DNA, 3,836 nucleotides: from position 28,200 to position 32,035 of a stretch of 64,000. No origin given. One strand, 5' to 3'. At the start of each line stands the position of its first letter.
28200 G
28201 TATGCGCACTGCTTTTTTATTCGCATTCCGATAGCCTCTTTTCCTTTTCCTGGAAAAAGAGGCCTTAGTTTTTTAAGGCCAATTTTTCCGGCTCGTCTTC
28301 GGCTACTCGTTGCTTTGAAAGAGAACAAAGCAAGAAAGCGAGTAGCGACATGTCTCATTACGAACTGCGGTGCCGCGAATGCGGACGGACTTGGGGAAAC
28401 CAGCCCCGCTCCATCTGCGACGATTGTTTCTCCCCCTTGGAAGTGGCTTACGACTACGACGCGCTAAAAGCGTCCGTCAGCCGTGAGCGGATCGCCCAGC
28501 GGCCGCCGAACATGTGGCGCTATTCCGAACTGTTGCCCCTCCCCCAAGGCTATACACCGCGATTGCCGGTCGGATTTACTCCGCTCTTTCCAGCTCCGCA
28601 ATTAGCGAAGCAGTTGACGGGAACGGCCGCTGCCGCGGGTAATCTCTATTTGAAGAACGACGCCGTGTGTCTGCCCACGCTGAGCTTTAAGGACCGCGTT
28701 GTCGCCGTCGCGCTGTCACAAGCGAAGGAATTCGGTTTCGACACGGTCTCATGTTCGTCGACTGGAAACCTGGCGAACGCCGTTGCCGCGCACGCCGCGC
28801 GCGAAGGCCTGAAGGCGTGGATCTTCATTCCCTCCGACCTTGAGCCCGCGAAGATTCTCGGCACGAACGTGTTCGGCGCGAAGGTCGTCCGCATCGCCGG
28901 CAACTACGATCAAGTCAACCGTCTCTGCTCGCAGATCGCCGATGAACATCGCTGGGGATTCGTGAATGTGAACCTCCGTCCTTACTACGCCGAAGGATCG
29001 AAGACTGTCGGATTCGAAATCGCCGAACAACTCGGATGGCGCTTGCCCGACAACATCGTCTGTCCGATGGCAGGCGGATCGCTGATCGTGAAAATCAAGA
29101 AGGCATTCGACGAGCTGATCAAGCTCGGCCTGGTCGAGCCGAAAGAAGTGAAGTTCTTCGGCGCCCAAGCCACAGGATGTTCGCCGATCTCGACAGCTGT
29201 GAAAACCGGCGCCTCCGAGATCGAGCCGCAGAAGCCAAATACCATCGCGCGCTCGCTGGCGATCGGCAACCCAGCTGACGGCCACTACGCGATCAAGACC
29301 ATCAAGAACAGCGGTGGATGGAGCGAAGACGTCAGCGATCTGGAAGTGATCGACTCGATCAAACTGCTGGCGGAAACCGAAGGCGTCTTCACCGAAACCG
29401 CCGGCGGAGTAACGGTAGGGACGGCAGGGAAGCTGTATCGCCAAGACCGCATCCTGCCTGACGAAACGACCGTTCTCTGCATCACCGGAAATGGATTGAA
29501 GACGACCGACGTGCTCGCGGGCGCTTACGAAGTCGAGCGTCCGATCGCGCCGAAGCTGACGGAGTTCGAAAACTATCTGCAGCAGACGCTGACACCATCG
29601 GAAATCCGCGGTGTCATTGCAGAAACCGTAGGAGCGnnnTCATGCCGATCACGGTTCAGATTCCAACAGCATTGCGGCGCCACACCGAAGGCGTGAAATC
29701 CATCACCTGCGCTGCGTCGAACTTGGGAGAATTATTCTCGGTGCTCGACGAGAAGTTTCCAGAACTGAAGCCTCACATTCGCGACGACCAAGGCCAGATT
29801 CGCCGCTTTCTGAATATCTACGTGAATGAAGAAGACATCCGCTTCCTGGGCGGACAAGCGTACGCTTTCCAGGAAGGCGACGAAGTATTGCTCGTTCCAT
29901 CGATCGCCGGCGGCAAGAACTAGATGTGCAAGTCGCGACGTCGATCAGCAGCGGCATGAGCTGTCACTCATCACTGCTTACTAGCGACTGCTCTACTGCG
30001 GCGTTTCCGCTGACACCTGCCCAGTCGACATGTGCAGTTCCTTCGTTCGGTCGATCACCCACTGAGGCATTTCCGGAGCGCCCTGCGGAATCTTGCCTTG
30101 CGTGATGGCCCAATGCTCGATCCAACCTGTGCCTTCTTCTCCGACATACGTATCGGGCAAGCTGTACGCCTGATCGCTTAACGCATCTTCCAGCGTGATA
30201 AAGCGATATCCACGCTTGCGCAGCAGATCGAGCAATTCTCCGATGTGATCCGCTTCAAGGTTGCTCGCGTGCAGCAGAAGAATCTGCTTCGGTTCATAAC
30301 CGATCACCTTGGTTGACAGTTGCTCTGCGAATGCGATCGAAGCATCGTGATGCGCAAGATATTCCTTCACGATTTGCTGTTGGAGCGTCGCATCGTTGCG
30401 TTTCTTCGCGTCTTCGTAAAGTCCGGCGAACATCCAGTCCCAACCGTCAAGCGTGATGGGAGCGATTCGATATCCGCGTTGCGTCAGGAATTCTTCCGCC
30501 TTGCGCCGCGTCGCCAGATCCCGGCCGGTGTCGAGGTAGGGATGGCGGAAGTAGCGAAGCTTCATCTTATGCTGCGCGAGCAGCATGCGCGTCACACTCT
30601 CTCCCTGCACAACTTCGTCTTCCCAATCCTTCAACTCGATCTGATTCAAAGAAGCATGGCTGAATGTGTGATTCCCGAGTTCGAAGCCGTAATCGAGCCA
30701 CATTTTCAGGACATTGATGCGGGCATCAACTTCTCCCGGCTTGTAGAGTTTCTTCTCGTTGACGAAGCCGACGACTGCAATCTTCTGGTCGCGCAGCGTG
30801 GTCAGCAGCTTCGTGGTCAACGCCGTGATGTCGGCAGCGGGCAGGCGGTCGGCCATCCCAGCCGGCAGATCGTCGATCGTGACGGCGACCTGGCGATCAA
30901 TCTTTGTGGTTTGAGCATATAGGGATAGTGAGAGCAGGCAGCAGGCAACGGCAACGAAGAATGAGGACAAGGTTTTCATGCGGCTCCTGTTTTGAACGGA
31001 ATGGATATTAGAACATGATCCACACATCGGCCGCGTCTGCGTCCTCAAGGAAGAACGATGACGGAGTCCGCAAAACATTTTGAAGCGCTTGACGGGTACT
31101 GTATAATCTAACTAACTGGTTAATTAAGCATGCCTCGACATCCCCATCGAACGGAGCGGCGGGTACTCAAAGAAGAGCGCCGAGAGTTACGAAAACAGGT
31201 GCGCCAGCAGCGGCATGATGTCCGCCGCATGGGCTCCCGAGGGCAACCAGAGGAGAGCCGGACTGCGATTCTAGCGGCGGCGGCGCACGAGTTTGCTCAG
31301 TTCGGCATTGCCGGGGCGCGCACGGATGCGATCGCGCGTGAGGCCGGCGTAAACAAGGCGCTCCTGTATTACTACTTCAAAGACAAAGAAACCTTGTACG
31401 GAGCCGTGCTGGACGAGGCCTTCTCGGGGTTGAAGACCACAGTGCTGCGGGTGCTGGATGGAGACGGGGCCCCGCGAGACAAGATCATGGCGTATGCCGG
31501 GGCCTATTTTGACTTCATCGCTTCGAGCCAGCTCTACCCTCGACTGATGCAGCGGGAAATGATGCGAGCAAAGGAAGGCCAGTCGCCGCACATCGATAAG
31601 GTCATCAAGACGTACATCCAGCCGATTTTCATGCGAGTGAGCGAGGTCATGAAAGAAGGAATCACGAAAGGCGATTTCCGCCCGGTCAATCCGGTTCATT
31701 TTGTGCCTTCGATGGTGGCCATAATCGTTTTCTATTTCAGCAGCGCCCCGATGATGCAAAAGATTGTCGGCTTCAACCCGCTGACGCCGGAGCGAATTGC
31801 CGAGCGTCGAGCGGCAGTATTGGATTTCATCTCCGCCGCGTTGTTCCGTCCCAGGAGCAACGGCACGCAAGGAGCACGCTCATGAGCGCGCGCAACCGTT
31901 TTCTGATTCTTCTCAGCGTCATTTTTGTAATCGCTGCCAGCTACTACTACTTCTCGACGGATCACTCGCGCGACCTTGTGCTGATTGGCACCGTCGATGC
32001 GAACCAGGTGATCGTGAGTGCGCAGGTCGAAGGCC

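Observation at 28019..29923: SAM-I riboswitch driving a ThrC homologue plus a CysO-like sulfur carrier: candidate O-phosphohomoserine / protein-thiocarboxylate route to homocysteine (MetM/MetO-type)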

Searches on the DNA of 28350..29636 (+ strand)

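Call 33: search_rna_families(sources=[L001, L008, L009, L013, L019, L020, L022, L026, L030, L036, L047], threshold=gathering)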
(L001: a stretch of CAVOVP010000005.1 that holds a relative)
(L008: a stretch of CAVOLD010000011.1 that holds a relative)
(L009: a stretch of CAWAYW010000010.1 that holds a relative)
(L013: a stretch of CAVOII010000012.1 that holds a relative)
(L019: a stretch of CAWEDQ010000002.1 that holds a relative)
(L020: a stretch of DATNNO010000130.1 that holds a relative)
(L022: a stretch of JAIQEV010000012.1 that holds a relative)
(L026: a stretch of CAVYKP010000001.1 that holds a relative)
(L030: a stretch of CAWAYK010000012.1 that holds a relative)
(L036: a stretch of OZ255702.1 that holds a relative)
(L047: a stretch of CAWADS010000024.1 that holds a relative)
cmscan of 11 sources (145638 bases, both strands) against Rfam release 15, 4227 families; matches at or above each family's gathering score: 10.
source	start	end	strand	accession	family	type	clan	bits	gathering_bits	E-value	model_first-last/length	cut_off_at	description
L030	867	1055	-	RF00168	Lysine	Cis-reg; riboswitch;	-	70.6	30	4.6e-16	1-182/182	no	Lysine riboswitch aptamer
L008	5726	5838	+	RF00162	SAM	Cis-reg; riboswitch;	CL00012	69.2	44.4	1e-13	1-108/108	no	SAM riboswitch aptamer (S box leader)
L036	5767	5869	+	RF00162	SAM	Cis-reg; riboswitch;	CL00012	69.2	44.4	1.1e-13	1-108/108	no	SAM riboswitch aptamer (S box leader)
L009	5751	5864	+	RF00162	SAM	Cis-reg; riboswitch;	CL00012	69.1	44.4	1.1e-13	1-108/108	no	SAM riboswitch aptamer (S box leader)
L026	5770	5888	+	RF00162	SAM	Cis-reg; riboswitch;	CL00012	68.8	44.4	1.3e-13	1-108/108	no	SAM riboswitch aptamer (S box leader)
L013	5718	5831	+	RF00162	SAM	Cis-reg; riboswitch;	CL00012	68.7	44.4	1.4e-13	1-108/108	no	SAM riboswitch aptamer (S box leader)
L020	5734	5846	+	RF00162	SAM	Cis-reg; riboswitch;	CL00012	68.3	44.4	1.9e-13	1-108/108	no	SAM riboswitch aptamer (S box leader)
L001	5743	5856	+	RF00162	SAM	Cis-reg; riboswitch;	CL00012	66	44.4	8.8e-13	1-108/108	no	SAM riboswitch aptamer (S box leader)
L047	2768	2838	-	RF00005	tRNA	Gene; tRNA;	CL00001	60.9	29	2.3e-10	1-71/71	no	tRNA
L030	12957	13002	+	RF01687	Acido-Lenti-1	Gene; sRNA;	-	52.7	37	1.1e-08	1-46/46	no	Acido-Lenti-1 RNA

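Call 34: search_rna_families(sources=[L060, L061, L064, L065, L067, L068, L069, L071, L073, L074, L075, L077], threshold=gathering)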
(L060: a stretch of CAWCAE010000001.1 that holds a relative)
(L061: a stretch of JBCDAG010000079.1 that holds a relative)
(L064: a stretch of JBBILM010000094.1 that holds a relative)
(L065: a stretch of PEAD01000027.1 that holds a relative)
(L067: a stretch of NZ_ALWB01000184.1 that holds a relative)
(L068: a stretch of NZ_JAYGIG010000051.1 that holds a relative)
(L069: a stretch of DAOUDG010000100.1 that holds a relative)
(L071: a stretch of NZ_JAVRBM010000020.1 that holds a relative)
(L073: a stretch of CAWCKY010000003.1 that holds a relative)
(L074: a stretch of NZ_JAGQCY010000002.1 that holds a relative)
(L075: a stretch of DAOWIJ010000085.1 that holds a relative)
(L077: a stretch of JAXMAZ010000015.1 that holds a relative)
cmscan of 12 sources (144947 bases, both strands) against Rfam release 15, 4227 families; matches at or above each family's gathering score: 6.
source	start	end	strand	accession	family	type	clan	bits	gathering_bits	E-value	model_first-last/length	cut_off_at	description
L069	5768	5879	+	RF00162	SAM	Cis-reg; riboswitch;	CL00012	82.2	44.4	1.7e-17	1-108/108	no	SAM riboswitch aptamer (S box leader)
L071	7815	7870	+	RF02596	cyano_het_sRNA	Gene; sRNA;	-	81.3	35.7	6.3e-14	1-56/56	no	Cyanobacteria heterocyst sRNA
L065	12982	13075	-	RF01852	tRNA-Sec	Gene; tRNA;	CL00001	71.3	47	3e-12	1-91/91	no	Selenocysteine transfer RNA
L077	5659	5811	+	RF00162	SAM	Cis-reg; riboswitch;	CL00012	67.9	44.4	2.4e-13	1-108/108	no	SAM riboswitch aptamer (S box leader)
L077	928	1002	+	RF00005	tRNA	Gene; tRNA;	CL00001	46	29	2.9e-06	1-71/71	no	tRNA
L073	4737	4810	+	RF00521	SAM_alpha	Cis-reg; riboswitch;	-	37.5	36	0.00017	1-79/79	no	Alpha-proteobacteria SAM riboswitch aptamer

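Call 74: search_rna_families(source=L047, start=5650, end=5990, threshold=evalue, max_evalue=1, show_alignments=3)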
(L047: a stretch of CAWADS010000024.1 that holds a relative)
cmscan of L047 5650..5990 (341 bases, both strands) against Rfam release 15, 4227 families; matches with E-value up to 1: 2.
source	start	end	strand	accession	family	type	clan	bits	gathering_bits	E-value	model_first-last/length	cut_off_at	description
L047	5769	5841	+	RF00521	SAM_alpha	Cis-reg; riboswitch;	-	26.4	36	0.0004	1-79/79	no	Alpha-proteobacteria SAM riboswitch aptamer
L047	5773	5830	+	RF01726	SAM-II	Cis-reg; riboswitch;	-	20.7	44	0.12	1-60/60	no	SAM-II riboswitch aptamer (SAM-II long loop)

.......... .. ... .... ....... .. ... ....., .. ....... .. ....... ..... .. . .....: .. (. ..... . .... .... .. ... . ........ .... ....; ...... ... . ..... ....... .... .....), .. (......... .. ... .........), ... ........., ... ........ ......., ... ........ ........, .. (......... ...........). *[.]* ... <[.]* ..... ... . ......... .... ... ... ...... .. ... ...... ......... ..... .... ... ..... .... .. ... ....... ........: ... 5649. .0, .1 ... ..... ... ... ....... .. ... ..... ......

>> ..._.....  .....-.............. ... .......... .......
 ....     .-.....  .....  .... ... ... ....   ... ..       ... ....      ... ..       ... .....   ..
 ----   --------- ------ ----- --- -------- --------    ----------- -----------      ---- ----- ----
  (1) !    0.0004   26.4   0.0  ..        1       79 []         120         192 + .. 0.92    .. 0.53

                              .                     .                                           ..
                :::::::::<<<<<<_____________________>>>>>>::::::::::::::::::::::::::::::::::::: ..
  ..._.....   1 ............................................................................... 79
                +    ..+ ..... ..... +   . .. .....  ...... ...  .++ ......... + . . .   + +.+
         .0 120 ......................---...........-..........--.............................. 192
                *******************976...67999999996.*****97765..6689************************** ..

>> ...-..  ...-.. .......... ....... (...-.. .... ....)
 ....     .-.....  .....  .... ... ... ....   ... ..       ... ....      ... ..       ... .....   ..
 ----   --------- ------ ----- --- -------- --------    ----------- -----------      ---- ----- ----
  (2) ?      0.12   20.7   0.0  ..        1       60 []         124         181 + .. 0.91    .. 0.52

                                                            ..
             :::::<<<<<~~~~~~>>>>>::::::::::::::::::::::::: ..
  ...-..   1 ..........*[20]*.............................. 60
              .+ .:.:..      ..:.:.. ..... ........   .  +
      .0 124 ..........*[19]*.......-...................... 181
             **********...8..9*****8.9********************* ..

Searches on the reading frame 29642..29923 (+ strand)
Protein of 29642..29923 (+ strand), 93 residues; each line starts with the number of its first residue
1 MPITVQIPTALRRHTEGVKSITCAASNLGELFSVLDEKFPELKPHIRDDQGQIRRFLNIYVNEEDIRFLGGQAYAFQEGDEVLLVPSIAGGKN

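Call 4: search_protein_families(library=pfam, proteins=[window:29642-29923:+])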
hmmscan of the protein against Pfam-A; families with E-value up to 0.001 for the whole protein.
window:29642-29923:+ (93 aa): 1 family
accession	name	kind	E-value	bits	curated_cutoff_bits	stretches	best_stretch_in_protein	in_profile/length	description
PF02597.26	ThiS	-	1.2e-11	45.4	22.5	1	5-91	1-76/76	ThiS family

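Call 5: search_protein_families(library=ncbifam, proteins=[window:29642-29923:+])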
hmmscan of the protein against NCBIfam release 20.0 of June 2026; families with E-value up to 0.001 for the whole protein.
window:29642-29923:+ (93 aa): 2 families
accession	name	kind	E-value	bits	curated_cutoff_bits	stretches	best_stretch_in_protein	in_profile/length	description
NF041918.1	SAMP1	equivalog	1.3e-10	41.6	60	1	24-91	24-91/91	ubiquitin-like small modifier protein 1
TIGR01687.1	moaD_arch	subfamily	1.5e-08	35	49.5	1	13-91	10-88/88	MoaD family protein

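Call 15: search_solved_structures(query=window:29642-29920:+, max_evalue=1, show_alignments=3)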
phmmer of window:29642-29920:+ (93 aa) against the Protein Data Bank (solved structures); distinct sequences matched with E-value up to 1: 20.
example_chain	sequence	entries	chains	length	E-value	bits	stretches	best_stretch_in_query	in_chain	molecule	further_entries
3dwg_C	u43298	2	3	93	4e-21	78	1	1-91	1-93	9.5 kDa culture filtrate antigen cfp10A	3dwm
4n6e_B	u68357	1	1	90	8.6e-17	64.1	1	1-91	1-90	ThiS/MoaD family protein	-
2m19_A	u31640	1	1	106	0.00035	23.8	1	26-91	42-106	Molybdopterin converting factor subunit 1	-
1v8c_A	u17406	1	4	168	0.0011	22.3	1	14-91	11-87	MoaD related protein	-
2k9x_A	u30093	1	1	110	0.0018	21.6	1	21-91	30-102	Uncharacterized protein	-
2l52_A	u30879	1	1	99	0.007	19.7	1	13-91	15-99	METHANOSARCINA ACETIVORANS SAMP1 HOMOLOG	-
6g1b_B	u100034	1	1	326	0.048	17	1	22-51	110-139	Hydrogen peroxide-inducible genes activator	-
6g1b_J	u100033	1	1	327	0.048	17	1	22-51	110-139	Hydrogen peroxide-inducible genes activator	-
6g4r_B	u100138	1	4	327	0.048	17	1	22-51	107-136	Hydrogen peroxide-inducible genes activator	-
6g1d_C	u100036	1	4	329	0.049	17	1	22-51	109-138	Hydrogen peroxide-inducible genes activator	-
2l83_A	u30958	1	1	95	0.1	15.9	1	26-91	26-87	Small archaeal modifier protein 1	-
3po0_A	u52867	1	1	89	0.16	15.3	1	26-91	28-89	Small archaeal modifier protein 1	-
4hro_A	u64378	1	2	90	0.17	15.3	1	26-91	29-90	Small archaeal modifier protein 1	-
9vs6_A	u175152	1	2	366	0.2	15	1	12-84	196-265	Isoflavone 4'-O-methyltransferase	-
5mpo_A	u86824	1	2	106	0.25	14.7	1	53-91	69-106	Molybdopterin synthase sulfur carrier subunit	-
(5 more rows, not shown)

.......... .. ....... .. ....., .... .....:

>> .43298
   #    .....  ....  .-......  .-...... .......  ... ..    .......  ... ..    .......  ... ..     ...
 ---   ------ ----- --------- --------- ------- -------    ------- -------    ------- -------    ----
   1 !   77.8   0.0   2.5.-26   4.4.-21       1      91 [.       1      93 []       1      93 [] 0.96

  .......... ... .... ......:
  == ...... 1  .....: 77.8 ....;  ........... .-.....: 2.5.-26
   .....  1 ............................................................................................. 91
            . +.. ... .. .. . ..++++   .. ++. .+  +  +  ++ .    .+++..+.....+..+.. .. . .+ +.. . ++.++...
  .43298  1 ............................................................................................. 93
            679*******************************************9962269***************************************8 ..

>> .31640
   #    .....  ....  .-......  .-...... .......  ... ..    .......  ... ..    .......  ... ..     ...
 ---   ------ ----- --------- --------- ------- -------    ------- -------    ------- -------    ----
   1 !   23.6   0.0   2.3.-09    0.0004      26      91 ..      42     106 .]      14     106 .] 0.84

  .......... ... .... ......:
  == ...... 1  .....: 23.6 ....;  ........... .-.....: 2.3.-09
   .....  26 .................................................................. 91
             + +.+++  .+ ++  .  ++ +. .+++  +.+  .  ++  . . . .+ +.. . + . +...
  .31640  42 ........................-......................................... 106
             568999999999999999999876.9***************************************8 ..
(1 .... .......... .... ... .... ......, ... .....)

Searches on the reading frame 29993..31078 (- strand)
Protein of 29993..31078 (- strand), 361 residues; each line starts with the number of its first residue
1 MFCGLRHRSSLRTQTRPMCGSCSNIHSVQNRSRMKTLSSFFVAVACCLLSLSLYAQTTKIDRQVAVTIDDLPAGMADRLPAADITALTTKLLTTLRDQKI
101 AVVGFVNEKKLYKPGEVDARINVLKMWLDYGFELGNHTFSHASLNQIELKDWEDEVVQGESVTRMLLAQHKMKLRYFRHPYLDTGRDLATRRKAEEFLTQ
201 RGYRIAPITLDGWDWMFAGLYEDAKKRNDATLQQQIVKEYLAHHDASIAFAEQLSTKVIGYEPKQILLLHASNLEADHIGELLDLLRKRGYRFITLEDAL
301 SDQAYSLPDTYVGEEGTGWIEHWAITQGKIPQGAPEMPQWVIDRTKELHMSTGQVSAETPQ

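Call 4: search_protein_families(library=pfam, proteins=[window:29993-31078:-])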
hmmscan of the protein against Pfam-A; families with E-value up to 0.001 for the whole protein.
window:29993-31078:- (361 aa): 1 family
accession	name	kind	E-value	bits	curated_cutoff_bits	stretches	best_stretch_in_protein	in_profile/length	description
PF01522.26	Polysacc_deac_1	-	4.5e-13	49.7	23.1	1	60-189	5-113/124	Polysaccharide deacetylase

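Call 5: search_protein_families(library=ncbifam, proteins=[window:29993-31078:-])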
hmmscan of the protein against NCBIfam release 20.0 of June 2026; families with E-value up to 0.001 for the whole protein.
window:29993-31078:- (361 aa): 6 families
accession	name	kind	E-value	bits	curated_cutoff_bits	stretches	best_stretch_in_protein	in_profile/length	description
TIGR02884.1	spore_pdaA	equivalog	3.3e-08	33.5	298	1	88-180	52-136/224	delta-lactam-biosynthetic de-N-acetylase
TIGR02764.1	spore_ybaN_pdaB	equivalog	4.7e-07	29.8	237.4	0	88-180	21-104/191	polysaccharide deacetylase family sporulation protein PdaB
NF045821.1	PgAcgDacpgdA1_Bac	equivalog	1.4e-06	27.4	400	1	120-215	129-215/282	peptidoglycan-N-acetylglucosamine deacetylase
TIGR04243.1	nodulat_NodB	equivalog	4.2e-05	23.1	240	1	124-187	47-108/197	chitooligosaccharide deacetylase NodB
NF045820.1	PgAcgDacpgdA_Strep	equivalog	7.9e-05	21.6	800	0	56-171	262-360/463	peptidoglycan-N-acetylglucosamine deacetylase PgdA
TIGR02873.1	spore_ylxY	hypoth_equivalog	0.00035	19.9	391.5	0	118-180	124-183/268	probable sporulation protein, polysaccharide deacetylase family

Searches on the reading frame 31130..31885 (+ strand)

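Call 4: search_protein_families(library=pfam, proteins=[window:31130-31885:+])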
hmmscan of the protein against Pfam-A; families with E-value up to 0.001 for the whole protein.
window:31130-31885:+ (251 aa): 3 families
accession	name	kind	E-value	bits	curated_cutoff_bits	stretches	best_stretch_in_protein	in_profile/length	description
PF00440.29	TetR_N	-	5.3e-15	55.4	24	1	47-93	1-47/47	Bacterial regulatory proteins, tetR family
PF17938.6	TetR_C_29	-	1.1e-13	51.8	26.2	1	115-234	1-119/119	Tetracyclin repressor-like, C-terminal domain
PF14514.11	TetR_C_9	-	3.4e-07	30.9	25.3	1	136-242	22-128/130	Tetracyclin repressor-like, C-terminal domain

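Call 5: search_protein_families(library=ncbifam, proteins=[window:31130-31885:+])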
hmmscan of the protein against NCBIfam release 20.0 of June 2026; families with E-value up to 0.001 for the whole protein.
window:31130-31885:+ (251 aa): 16 families
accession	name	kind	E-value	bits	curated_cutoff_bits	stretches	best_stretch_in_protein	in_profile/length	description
TIGR03613.1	RutR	equivalog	1.5e-20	74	368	1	41-214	7-175/202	pyrimidine utilization regulatory protein R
NF011584.0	PRK15008.1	equivalog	2.1e-16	60.4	230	1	31-214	6-185/212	HTH-type transcriptional regulator RutR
NF053731.1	TransRegFasRMycb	equivalog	1.9e-14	53.9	330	1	34-171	3-140/199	HTH-type transcriptional activator FasR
NF053878.1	FATransRegFadRBac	equivalog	1.9e-13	50.6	200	1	45-196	6-153/190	fatty acid metabolism transcriptional regulator FadR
TIGR03384.1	betaine_BetI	equivalog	3.1e-12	46.6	201.3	1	43-129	9-95/189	choline-binding transcriptional repressor BetI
NF041196.1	ScbR_bind_reg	equivalog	1.9e-11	44.5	150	1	42-119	6-83/191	ScbR family autoregulator-binding transcription factor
NF051852.1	efflux_TF_MtrR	exception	1.7e-10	41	280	1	43-178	11-148/205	multidrug efflux system transcriptional repressor MtrR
NF037937.1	septum_RefZ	equivalog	2.4e-10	40.6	180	1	45-210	2-166/195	forespore capture DNA-binding protein RefZ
NF001978.0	PRK00767.1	equivalog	1.7e-09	37.8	118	1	44-129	11-97/197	transcriptional regulator BetI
NF007949.0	PRK10668.1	equivalog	4e-08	33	271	1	38-100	7-69/216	multidrug efflux transporter transcriptional repressor AcrR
NF050111.1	TransRegSACE7040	equivalog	1.9e-07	31.2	250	1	43-173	2-132/186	SACE_7040 family transcriptional regulator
NF008587.1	PRK11552.1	equivalog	3e-06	27.1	365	1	40-93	5-57/213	transcriptional regulator CecR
NF058643.1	TranRegCurRPseudo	equivalog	1.2e-05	25.1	300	1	42-128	7-94/193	TetR family transcriptional repressor CurR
NF051457.1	acryl_TF_AcuR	equivalog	1.6e-05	24.3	247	1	38-96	13-71/204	acrylate utilization transcriptional regulator AcuR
NF053516.1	TranRepPrsAVib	equivalog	2.4e-05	24.2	300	1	41-97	5-61/208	TetR family transcriptional repressor PsrA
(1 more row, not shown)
